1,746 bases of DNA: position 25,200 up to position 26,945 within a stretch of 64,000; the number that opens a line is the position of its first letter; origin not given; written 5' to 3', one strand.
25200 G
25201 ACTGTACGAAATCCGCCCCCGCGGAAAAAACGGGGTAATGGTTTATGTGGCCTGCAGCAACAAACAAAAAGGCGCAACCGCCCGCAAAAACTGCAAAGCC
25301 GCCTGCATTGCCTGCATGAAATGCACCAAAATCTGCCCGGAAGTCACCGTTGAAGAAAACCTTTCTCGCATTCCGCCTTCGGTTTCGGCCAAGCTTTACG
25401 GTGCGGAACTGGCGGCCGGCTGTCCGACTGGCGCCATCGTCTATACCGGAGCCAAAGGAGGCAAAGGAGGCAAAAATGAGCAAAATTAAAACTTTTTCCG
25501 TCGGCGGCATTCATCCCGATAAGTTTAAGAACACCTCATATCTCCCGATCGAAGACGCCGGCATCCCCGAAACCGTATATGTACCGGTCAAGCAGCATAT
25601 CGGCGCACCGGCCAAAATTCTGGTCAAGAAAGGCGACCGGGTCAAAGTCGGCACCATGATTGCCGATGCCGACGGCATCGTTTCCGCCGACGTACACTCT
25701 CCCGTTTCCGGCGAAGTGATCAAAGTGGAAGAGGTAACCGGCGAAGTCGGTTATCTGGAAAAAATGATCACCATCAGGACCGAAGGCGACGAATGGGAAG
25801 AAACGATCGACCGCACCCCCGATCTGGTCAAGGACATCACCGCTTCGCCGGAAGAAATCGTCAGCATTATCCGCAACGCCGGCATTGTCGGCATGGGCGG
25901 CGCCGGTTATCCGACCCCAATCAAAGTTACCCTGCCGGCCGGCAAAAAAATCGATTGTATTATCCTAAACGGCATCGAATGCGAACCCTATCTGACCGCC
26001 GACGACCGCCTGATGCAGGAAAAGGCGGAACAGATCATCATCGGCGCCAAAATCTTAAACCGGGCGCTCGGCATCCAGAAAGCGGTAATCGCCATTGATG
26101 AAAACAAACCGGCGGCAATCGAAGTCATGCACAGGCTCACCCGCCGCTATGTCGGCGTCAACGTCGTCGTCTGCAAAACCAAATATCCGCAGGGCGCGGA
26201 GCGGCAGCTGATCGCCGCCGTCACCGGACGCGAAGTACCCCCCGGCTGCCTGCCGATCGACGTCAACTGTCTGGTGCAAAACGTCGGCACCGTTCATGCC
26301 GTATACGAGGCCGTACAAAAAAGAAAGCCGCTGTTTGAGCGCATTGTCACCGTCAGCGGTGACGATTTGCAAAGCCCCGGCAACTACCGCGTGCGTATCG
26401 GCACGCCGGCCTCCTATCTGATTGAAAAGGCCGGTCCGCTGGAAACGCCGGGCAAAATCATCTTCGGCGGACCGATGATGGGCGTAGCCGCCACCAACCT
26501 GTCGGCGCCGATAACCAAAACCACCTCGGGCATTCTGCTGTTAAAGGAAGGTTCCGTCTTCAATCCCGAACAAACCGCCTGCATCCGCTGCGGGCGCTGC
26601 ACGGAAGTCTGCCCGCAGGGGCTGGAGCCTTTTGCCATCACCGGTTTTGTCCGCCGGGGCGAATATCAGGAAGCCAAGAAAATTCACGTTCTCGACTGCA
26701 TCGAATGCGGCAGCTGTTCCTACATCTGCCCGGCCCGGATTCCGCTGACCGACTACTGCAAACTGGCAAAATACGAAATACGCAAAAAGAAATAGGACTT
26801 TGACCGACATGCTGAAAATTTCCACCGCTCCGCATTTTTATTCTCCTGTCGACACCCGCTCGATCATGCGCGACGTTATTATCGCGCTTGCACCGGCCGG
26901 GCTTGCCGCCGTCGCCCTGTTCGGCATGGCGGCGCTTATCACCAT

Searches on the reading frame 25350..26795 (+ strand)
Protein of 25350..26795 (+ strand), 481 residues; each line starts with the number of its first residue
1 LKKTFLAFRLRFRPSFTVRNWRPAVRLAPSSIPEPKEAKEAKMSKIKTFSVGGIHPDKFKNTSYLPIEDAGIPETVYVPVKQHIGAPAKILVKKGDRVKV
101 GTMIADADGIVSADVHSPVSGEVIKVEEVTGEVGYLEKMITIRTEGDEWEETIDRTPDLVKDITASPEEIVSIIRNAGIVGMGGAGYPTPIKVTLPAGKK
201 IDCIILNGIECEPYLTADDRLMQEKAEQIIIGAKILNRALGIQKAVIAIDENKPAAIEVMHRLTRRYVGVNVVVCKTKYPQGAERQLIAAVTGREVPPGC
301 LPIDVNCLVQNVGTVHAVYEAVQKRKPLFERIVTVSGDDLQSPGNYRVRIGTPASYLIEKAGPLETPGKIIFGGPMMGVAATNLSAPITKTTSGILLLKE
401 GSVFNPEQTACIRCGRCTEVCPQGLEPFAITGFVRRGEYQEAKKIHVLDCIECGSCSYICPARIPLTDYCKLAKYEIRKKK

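Call 50: search_protein_families(library=pfam, proteins=[window:25350-26795:+], max_evalue=0.0001)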
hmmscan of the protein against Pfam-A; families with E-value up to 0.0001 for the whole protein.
window:25350-26795:+ (481 aa): 12 families
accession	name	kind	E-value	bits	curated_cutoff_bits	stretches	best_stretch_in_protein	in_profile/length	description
PF01512.22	Complex1_51K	-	9.9e-50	168.8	31.2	1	174-320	1-150/150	Nuo51 FMN-binding domain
PF13375.12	RnfC_N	-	1.3e-29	102.6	25.6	1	52-146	5-100/101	RnfC Barrel sandwich hybrid domain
PF13237.11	Fer4_10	-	9.7e-10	38.7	25.5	1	408-461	6-53/53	4Fe-4S dicluster domain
PF10531.15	SLBB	-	2.4e-09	37.3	27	1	332-380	1-55/55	SLBB domain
PF13534.11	Fer4_17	-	5.3e-08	33.7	22.2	0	443-464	39-60/61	4Fe-4S dicluster domain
PF12838.12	Fer4_7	-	5.6e-08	33.6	27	1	411-463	2-51/52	4Fe-4S dicluster domain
PF13187.11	Fer4_9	-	1.5e-07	31.7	27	1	410-463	1-50/52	4Fe-4S dicluster domain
PF12797.12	Fer4_2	-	2.1e-07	30.9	24.5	0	408-422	7-21/22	4Fe-4S binding domain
PF00037.32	Fer4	-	2.9e-07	30.5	21.1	0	409-424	6-21/24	4Fe-4S binding domain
PF13183.11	Fer4_8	-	4.9e-07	30.6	27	1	409-464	3-68/68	4Fe-4S dicluster domain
PF12798.12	Fer4_3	-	5.5e-05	24.1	27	0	411-424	1-14/15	4Fe-4S binding domain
PF12837.12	Fer4_6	-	7.1e-05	23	25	0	408-422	6-20/24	4Fe-4S binding domain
